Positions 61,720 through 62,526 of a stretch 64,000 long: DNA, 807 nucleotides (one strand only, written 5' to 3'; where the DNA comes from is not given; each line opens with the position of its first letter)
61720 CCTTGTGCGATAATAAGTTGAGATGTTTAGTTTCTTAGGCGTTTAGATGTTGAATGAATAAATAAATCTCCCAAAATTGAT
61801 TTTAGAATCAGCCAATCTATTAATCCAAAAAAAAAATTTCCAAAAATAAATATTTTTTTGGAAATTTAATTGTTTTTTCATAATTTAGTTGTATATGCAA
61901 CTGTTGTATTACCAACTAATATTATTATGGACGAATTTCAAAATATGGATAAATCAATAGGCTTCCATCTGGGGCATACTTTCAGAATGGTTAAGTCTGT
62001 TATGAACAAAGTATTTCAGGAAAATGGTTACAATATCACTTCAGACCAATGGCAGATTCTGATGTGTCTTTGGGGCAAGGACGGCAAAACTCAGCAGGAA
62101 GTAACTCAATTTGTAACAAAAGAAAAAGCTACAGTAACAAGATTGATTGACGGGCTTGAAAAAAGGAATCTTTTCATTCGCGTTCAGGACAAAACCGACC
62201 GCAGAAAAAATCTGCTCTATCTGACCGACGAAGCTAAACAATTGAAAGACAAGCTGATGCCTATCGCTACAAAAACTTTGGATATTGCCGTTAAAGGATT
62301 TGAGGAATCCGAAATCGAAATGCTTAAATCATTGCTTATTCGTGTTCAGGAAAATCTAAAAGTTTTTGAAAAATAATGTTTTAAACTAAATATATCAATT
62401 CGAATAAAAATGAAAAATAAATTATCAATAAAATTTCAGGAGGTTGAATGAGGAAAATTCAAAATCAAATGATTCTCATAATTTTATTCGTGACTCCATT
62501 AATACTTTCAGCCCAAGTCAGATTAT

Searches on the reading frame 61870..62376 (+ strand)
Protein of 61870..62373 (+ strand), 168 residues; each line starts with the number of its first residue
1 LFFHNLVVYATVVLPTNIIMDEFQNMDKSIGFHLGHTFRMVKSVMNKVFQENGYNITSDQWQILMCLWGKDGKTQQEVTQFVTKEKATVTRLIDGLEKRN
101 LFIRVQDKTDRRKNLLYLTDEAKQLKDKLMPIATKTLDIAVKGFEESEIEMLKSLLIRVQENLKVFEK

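Call 14: find_encoding_contigs(protein=window:61927-62376:+, flank=10000, max_places=10)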
Protein window:61927-62376:+ (149 aa): no gene with exactly this product is on record in the collection.

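Call 22: search_protein_families(library=pfam, proteins=[window:61927-62376:+])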
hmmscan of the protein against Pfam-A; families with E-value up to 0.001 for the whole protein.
window:61927-62376:+ (149 aa): 4 families
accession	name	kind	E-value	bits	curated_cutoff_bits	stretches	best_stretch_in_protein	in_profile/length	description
PF01047.28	MarR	-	2.8e-12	46.8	24.6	1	37-94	1-58/59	MarR family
PF22381.2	Staph_reg_Sar_Rot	-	3.1e-09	37.2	27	1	32-110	7-85/85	Transcriptional regulator SarA/Rot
PF12802.13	MarR_2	-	3.7e-06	27.4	27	1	36-93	2-60/61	MarR family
PF13463.12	HTH_27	-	4.7e-06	27.2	22.2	1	38-103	2-68/68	Winged helix DNA-binding domain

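Call 48: find_encoding_contigs(protein=window:61870-62373:+, flank=3000, max_places=10)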
Protein seq(168 aa) (168 aa): 3 contigs read that carry it; 3 places shown.
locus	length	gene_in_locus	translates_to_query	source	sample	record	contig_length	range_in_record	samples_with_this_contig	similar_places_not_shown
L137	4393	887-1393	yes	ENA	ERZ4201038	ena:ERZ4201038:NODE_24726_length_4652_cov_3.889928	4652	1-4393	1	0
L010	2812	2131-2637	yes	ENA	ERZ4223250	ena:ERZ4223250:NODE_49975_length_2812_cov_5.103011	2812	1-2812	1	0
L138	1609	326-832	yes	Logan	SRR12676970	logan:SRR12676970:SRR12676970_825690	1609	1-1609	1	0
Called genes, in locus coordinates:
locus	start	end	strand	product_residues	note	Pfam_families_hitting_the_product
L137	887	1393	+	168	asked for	PF22381:Staph_reg_Sar_Rot, PF01047:MarR, PF12802:MarR_2 (weak)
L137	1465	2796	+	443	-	PF02321:OEP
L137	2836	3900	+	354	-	PF25917:BSH_RND, PF25973:BSH_CzcB (weak), PF25885:HH_EMRA (weak), PF25954:Beta-barrel_RND_2, PF25990:Beta-barrel_YknX, PF25967:RND-MFP_C, PF25975:CzcB_C (weak), PF25989:YknX_C, +1 more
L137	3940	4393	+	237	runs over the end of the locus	?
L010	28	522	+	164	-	PF02518:HATPase_c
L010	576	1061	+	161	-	-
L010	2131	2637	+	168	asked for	PF22381:Staph_reg_Sar_Rot, PF01047:MarR, PF12802:MarR_2 (weak)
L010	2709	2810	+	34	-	?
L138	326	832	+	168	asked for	PF22381:Staph_reg_Sar_Rot, PF01047:MarR, PF12802:MarR_2 (weak)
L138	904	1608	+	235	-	?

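Call 71: find_homologous_proteins(query=window:61927-62376:+, max_evalue=1e-20)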
Query window:61927-62376:+ (149 aa): 9 proteins with E <= 1e-20 among 23 candidates.
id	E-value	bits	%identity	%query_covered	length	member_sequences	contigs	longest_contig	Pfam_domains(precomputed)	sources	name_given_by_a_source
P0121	9.0e-91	319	100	100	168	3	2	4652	PF01047.29,PF12802.14,PF22381.3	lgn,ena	-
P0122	1.7e-60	221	69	93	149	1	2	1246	PF01047.29,PF12802.14,PF22381.3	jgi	-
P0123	3.1e-58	213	63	97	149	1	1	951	PF01047.29,PF12802.14,PF22381.3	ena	-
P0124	1.9e-48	182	58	97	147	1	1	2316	PF01047.29,PF12802.14,PF22381.3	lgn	-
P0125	1.1e-33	134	45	95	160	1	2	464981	PF01047.29,PF12802.14,PF22381.3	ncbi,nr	ncbi:MAG: MarR family transcriptional regulator [Candidatus Kapabacteria bacterium]|nr:MarR family t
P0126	3.0e-31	126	44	97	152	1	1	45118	PF01047.29,PF12802.14,PF22381.3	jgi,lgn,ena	-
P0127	1.6e-24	104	39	96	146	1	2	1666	PF01047.29,PF12802.14,PF22381.3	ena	-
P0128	7.6e-24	102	37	97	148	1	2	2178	PF01047.29,PF12802.14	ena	-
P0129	6.6e-22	96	40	91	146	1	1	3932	PF01047.29,PF12802.14,PF22381.3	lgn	-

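Call 72: find_encoding_contigs(protein=P0122, flank=3000, max_places=3)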
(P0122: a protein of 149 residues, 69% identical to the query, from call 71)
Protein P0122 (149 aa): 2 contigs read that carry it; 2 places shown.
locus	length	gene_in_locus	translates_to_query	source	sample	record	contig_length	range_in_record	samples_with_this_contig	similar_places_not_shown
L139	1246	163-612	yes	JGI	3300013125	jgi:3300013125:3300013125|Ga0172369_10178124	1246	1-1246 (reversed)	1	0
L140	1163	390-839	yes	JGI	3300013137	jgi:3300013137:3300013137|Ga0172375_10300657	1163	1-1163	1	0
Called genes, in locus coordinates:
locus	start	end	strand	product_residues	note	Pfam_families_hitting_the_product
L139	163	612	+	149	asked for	PF22381:Staph_reg_Sar_Rot, PF01047:MarR, PF12802:MarR_2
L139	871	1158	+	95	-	PF01541:GIY-YIG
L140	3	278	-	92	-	?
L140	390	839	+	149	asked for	PF22381:Staph_reg_Sar_Rot, PF01047:MarR, PF12802:MarR_2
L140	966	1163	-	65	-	?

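Call 73: find_encoding_contigs(protein=P0123, flank=3000, max_places=3)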
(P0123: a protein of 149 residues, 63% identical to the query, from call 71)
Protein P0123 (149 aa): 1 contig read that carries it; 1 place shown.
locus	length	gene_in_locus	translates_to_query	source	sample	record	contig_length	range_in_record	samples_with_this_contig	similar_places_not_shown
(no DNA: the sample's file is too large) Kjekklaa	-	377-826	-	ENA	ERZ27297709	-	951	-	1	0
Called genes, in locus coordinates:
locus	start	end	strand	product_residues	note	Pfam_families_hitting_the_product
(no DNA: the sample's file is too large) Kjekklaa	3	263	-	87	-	?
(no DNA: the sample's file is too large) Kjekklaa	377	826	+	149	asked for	PF22381:Staph_reg_Sar_Rot, PF01047:MarR, PF12802:MarR_2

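Call 74: find_encoding_contigs(protein=P0124, flank=3000, max_places=3)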
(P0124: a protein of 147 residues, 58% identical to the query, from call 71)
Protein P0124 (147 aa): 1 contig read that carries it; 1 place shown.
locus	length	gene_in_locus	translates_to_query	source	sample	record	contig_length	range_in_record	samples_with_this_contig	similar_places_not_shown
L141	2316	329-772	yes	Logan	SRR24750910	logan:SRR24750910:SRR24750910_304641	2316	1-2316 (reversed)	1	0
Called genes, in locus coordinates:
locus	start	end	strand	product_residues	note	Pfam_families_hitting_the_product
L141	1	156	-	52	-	?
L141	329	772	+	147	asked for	PF22381:Staph_reg_Sar_Rot (weak), PF01047:MarR, PF12802:MarR_2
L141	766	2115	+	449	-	PF02321:OEP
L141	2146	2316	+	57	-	?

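Call 75: find_encoding_contigs(protein=P0125, flank=3000, max_places=2)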
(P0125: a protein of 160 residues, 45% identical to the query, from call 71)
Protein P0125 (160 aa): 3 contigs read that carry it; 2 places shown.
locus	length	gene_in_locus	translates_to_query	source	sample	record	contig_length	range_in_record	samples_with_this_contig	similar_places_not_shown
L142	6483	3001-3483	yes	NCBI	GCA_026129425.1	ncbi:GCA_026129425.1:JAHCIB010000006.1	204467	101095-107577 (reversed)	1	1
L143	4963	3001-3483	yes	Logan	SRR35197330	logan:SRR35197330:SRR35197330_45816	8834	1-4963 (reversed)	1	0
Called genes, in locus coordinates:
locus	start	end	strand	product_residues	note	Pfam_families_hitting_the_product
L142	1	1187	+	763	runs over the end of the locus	PF13620:CarboxypepD_reg, PF13715:CarbopepD_reg_2, PF07715:Plug, PF00593:TonB_dep_Rec_b-barrel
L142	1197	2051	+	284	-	PF14054:DUF4249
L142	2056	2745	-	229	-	PF03167:UDG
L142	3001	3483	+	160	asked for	PF22381:Staph_reg_Sar_Rot, PF01047:MarR, PF12802:MarR_2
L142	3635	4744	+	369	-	PF25973:BSH_CzcB (faint)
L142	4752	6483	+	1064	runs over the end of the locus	PF00873:ACR_tran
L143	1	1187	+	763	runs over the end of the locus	PF13620:CarboxypepD_reg, PF13715:CarbopepD_reg_2, PF07715:Plug, PF00593:TonB_dep_Rec_b-barrel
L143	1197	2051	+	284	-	PF14054:DUF4249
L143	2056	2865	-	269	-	PF03167:UDG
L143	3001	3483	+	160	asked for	PF22381:Staph_reg_Sar_Rot, PF01047:MarR, PF12802:MarR_2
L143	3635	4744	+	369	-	PF25973:BSH_CzcB (faint)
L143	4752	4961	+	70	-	?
